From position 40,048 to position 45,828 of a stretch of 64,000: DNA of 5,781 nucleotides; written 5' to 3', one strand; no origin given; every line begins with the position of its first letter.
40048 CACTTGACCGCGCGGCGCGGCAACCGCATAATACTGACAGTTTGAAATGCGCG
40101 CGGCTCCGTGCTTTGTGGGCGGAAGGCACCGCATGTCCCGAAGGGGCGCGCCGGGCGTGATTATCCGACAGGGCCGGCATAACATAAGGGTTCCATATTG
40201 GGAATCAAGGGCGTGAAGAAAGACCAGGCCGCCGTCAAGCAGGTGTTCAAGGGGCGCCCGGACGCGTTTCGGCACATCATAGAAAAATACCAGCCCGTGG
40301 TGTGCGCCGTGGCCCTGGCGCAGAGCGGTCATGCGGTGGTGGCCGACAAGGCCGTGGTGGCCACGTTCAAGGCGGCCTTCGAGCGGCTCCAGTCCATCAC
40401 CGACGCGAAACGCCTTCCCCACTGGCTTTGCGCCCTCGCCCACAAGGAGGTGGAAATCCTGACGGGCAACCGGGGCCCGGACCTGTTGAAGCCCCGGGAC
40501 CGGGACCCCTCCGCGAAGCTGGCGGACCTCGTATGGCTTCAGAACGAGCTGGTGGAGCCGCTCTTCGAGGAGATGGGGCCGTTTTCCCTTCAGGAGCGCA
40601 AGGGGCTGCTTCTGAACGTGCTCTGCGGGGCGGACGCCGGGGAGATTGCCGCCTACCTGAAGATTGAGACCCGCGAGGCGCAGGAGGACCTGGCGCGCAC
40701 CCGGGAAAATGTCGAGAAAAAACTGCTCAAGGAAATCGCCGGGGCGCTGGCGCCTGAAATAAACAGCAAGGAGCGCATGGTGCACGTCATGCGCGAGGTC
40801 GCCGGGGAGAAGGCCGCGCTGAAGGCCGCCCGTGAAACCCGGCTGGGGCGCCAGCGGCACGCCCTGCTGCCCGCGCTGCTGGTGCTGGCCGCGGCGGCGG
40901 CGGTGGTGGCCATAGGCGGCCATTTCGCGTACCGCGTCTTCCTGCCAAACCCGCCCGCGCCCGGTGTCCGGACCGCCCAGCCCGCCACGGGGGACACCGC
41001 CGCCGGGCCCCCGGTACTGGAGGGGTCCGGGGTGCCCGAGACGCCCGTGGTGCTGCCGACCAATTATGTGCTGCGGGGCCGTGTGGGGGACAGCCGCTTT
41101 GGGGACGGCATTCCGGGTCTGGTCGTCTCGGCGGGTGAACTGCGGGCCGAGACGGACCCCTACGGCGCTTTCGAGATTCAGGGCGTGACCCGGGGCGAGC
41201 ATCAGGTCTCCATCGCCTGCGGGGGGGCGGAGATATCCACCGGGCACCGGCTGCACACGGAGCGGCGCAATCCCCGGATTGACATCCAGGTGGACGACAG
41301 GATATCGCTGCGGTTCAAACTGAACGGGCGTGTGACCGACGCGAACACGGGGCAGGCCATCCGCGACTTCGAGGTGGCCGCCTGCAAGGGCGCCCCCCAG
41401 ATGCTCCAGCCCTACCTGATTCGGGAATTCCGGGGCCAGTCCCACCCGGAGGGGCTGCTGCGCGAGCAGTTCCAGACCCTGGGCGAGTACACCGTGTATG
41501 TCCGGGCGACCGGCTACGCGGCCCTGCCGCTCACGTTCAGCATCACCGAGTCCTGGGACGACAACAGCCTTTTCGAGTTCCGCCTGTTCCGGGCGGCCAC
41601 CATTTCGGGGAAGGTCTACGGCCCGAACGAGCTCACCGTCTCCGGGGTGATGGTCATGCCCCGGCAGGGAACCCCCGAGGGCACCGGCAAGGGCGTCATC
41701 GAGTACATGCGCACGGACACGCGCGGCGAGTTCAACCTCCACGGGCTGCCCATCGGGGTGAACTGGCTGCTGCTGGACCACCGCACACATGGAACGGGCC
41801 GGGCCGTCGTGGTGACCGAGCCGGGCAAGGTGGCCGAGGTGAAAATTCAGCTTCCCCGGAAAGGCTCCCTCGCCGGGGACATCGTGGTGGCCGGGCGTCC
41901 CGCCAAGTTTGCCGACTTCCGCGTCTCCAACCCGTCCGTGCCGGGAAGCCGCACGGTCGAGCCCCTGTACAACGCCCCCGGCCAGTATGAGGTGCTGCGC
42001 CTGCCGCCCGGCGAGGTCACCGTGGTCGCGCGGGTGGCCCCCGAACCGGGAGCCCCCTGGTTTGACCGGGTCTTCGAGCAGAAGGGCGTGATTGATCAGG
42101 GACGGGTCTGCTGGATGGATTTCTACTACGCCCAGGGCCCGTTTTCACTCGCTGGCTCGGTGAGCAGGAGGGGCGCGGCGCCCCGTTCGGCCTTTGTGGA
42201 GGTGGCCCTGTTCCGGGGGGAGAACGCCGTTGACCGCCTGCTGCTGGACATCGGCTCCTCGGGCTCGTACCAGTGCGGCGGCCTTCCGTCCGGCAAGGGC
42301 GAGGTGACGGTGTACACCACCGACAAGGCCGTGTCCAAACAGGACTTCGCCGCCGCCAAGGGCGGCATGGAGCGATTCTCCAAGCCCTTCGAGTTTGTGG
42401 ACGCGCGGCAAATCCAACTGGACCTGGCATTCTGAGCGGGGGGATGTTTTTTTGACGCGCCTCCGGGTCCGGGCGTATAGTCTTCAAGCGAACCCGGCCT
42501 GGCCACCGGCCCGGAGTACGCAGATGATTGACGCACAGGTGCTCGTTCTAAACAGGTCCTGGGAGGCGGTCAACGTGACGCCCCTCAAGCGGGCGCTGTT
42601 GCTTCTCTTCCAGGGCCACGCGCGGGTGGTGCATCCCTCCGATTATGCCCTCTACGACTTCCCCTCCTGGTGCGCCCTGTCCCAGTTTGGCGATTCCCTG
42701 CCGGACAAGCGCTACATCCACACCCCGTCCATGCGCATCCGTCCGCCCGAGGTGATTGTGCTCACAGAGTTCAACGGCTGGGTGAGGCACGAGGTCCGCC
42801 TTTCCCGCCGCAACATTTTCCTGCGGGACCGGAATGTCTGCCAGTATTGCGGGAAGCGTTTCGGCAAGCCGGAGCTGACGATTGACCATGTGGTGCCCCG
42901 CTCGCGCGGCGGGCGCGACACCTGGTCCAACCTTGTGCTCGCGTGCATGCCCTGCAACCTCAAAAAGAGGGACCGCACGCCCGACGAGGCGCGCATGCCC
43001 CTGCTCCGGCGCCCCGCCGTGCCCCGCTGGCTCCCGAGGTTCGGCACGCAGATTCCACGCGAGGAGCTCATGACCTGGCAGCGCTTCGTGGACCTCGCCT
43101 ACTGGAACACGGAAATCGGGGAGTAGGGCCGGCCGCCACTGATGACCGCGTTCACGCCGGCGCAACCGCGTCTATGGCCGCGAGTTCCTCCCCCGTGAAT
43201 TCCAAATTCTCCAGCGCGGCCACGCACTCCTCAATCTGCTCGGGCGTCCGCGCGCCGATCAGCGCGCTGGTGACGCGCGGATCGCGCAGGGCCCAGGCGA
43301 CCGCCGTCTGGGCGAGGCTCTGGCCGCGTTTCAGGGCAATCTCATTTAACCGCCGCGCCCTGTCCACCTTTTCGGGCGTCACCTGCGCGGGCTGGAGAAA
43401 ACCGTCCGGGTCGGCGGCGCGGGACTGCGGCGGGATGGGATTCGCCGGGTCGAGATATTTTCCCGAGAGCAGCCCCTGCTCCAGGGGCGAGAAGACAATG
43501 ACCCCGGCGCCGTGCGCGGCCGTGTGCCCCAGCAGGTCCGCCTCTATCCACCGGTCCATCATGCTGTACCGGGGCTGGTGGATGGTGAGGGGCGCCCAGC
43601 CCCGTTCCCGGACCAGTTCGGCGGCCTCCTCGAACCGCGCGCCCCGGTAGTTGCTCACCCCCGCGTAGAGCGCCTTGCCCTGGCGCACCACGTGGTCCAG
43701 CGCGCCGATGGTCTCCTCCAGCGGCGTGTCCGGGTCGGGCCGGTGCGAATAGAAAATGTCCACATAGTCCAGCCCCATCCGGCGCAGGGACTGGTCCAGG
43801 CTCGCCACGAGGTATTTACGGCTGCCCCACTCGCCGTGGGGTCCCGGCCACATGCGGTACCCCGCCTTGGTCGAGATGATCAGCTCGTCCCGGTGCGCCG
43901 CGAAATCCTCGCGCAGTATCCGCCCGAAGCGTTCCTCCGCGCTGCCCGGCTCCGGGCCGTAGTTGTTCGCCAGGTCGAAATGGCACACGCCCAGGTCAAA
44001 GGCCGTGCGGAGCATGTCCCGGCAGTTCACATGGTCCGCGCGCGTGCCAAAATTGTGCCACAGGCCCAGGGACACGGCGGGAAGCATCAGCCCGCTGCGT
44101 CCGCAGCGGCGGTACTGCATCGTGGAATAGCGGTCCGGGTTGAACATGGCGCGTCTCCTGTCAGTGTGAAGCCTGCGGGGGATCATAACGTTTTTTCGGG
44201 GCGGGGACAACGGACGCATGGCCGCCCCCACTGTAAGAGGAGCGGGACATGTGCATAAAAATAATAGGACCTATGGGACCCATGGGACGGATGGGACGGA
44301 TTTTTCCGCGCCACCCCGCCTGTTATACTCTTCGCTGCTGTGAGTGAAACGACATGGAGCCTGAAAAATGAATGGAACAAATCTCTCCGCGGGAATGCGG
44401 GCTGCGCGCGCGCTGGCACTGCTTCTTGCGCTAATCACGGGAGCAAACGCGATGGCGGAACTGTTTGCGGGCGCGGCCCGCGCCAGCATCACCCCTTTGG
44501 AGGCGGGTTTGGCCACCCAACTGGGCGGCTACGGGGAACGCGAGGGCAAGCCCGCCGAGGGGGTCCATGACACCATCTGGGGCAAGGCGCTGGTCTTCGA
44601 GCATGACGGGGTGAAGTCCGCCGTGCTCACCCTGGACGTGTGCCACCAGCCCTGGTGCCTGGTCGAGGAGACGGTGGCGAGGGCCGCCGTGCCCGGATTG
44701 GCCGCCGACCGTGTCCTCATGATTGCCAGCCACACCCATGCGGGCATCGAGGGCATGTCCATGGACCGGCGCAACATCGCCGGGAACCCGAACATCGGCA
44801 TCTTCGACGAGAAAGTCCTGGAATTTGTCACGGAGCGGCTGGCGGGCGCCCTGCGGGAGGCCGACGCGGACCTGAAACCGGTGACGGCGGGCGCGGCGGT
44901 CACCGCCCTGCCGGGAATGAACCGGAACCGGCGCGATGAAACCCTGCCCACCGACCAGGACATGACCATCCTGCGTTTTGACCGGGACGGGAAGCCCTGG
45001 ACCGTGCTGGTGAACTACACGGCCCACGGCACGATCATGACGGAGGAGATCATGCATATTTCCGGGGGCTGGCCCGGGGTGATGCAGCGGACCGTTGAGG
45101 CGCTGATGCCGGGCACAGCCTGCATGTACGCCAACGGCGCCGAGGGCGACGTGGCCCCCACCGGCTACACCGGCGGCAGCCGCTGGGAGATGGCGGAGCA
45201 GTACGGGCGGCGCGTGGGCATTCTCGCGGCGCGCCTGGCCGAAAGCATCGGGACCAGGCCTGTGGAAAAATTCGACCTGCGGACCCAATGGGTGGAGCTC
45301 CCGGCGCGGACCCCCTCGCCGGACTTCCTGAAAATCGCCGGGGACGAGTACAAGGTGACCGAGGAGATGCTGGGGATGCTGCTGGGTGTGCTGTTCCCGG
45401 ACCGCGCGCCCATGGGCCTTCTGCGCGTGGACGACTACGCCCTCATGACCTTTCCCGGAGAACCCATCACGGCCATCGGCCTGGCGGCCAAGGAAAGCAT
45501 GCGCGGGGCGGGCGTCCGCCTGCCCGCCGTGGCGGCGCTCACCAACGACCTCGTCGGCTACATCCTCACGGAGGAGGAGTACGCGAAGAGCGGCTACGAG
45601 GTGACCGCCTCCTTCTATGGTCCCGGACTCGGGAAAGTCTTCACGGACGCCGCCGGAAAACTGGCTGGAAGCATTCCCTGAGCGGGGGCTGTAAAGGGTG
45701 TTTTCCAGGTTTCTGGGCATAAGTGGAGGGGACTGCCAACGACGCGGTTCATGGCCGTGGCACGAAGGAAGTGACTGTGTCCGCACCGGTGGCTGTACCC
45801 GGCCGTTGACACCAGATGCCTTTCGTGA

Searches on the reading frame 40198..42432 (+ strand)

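Call 36: search_protein_families(library=pfam, proteins=[window:40198-42432:+], max_evalue=0.001)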
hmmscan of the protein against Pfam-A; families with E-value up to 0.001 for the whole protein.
window:40198-42432:+ (745 aa): 2 families
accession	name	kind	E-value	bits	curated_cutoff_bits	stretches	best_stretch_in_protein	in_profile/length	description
PF13620.12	CarboxypepD_reg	-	5.5e-18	65.5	32.3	2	292-350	2-65/82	Carboxypeptidase regulatory-like domain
PF13715.12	CarbopepD_reg_2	-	1.3e-06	28.7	32.2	0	293-347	2-58/88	CarboxypepD_reg-like domain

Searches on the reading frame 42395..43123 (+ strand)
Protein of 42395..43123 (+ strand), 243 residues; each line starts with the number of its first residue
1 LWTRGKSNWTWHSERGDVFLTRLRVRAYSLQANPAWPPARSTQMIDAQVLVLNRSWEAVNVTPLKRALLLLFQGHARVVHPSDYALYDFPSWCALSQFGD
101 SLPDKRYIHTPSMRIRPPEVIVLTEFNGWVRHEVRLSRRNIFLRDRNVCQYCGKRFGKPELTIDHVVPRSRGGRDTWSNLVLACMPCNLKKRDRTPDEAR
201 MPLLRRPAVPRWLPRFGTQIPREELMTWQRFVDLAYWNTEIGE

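Call 36: search_protein_families(library=pfam, proteins=[window:42395-43123:+], max_evalue=0.001)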
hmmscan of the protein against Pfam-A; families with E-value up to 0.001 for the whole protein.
window:42395-43123:+ (243 aa): 3 families
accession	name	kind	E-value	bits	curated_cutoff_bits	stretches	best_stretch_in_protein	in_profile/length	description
PF14279.12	HNH_5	-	2.8e-17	62.8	27.5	1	149-203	1-55/56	HNH endonuclease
PF01844.29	HNH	-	4.6e-17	62.3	21.4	1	149-194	1-47/47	HNH endonuclease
PF13395.12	HNH_4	-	2.7e-09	37.3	22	1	149-196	1-53/54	HNH endonuclease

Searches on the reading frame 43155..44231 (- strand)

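Call 36: search_protein_families(library=pfam, proteins=[window:43155-44231:-], max_evalue=0.001)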
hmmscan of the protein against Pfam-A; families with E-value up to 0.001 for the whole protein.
window:43155-44231:- (359 aa): 1 family
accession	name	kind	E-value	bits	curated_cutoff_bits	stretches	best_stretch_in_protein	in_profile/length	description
PF00248.27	Aldo_ket_red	-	5.4e-72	242.8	24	1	53-356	2-289/291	Aldo/keto reductase family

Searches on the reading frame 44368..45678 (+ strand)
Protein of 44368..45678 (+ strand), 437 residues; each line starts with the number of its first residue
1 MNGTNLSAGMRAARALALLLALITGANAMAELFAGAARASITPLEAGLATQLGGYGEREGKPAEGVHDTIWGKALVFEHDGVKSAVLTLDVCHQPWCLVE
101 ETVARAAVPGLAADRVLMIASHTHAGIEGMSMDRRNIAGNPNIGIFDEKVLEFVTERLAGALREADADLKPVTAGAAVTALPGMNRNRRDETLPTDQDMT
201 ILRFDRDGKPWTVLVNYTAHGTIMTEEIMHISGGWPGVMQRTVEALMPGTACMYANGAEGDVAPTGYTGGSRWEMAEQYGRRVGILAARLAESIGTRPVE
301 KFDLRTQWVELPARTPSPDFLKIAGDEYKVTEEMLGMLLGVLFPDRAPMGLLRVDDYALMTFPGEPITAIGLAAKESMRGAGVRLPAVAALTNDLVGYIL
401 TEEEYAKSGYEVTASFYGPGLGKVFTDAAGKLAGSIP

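Call 36: search_protein_families(library=pfam, proteins=[window:44368-45678:+], max_evalue=0.001)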
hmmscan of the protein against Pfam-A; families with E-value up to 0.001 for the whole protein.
window:44368-45678:+ (437 aa): 1 family
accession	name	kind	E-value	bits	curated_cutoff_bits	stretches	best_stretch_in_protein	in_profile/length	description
PF04734.18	Ceramidase_alk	-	1.7e-18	67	32.1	2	35-250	4-233/509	Neutral/alkaline non-lysosomal ceramidase, N-terminal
